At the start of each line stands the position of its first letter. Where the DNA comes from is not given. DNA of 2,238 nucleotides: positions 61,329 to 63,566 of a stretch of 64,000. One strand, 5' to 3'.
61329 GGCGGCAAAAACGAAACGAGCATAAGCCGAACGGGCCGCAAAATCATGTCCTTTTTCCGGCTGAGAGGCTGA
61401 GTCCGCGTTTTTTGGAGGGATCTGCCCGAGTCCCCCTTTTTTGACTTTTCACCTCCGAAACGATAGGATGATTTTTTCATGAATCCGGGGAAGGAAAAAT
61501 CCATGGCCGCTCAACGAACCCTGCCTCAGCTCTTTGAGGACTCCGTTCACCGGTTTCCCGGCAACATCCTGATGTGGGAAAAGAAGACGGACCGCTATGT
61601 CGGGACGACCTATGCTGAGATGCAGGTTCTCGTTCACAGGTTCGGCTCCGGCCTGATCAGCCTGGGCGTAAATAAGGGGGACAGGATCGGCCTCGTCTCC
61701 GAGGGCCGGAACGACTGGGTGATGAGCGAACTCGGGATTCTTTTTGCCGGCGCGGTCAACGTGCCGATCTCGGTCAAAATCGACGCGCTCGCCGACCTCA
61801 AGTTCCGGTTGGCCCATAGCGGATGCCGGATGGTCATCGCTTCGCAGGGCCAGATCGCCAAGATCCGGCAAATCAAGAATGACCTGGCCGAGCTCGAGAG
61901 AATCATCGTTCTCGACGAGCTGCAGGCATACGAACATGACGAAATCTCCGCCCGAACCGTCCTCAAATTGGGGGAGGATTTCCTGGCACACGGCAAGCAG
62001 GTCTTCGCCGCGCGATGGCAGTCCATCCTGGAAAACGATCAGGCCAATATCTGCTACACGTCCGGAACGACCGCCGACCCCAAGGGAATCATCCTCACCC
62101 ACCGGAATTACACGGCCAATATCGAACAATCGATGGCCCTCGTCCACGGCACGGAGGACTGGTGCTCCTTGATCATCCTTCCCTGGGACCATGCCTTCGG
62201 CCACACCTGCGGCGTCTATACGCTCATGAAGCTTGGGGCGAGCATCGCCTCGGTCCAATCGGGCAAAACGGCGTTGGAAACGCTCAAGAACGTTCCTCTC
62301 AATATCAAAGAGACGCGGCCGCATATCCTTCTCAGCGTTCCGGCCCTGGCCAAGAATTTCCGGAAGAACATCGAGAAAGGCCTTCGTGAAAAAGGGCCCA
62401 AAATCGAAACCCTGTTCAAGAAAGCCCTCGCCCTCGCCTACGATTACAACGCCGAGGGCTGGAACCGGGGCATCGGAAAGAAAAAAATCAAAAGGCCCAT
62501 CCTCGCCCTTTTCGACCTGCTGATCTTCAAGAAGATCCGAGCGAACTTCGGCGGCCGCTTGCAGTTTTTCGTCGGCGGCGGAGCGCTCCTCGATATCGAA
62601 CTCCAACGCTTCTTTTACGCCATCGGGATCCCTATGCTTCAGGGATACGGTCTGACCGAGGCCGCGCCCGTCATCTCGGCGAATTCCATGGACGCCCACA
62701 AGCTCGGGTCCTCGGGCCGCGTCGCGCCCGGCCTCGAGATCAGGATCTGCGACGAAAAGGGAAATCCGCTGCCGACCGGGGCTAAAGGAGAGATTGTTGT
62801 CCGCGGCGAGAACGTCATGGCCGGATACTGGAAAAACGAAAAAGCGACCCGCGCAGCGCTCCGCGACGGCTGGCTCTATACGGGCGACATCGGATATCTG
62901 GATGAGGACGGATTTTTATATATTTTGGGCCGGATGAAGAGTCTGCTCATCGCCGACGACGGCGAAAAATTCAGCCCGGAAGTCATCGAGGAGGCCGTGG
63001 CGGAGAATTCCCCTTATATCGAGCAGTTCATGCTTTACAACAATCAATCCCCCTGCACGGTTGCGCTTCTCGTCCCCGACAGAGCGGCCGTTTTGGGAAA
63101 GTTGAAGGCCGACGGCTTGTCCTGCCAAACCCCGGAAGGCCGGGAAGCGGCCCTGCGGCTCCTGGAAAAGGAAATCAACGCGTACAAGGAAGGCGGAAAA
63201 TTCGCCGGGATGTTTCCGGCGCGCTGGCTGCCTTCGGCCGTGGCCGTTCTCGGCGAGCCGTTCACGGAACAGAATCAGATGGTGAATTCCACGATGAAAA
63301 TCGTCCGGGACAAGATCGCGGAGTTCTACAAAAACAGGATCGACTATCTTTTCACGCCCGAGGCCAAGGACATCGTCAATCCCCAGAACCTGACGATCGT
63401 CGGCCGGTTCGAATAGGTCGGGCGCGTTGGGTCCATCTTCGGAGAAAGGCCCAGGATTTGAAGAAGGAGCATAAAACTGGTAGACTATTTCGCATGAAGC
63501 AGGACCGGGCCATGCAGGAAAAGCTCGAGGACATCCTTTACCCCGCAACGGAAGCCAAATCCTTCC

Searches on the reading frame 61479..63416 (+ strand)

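Call 56: search_protein_families(library=pfam, proteins=[window:61479-63416:+], max_evalue=0.00001)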
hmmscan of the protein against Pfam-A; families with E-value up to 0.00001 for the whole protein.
window:61479-63416:+ (645 aa): 1 family
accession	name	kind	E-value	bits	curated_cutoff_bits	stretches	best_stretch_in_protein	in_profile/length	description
PF00501.34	AMP-binding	-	3.6e-74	250.3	29.9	1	19-451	1-384/384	AMP-binding enzyme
